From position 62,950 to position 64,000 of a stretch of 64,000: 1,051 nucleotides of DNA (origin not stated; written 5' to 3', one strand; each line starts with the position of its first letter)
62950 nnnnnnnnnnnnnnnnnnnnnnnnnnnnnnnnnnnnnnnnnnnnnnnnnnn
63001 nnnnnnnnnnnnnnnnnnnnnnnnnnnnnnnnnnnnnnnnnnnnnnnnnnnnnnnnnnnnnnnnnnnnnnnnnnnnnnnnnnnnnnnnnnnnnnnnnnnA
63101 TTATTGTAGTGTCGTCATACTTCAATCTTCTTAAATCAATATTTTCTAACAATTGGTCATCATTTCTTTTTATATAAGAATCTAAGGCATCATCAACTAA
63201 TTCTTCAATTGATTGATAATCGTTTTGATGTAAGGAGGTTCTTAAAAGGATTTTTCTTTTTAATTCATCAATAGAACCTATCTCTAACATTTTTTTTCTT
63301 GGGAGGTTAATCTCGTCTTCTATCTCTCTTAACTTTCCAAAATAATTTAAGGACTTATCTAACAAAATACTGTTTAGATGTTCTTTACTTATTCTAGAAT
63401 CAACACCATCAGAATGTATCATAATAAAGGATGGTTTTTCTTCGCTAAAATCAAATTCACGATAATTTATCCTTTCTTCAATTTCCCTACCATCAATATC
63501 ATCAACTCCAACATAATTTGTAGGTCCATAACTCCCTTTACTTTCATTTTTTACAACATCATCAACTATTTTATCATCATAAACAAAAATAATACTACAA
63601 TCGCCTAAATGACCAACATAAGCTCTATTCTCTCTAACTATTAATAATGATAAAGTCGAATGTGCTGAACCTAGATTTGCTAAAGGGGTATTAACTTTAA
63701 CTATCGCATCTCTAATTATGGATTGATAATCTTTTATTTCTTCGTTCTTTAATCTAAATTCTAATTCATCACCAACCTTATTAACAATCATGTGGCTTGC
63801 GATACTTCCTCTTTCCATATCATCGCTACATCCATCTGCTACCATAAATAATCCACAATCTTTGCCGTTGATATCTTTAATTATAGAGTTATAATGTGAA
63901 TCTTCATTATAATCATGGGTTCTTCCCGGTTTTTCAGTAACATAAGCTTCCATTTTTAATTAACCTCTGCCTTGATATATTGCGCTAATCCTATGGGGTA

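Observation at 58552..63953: Operon of a PP2C-coiled-coil fusion, a membrane adaptor and a receptor-like Ser/Thr kinase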

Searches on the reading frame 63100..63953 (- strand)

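Call 35: search_solved_structures(query=window:63100-63953:-, max_evalue=0.01, show_alignments=2)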
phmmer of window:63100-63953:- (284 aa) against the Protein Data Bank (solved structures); distinct sequences matched with E-value up to 0.01: 0.
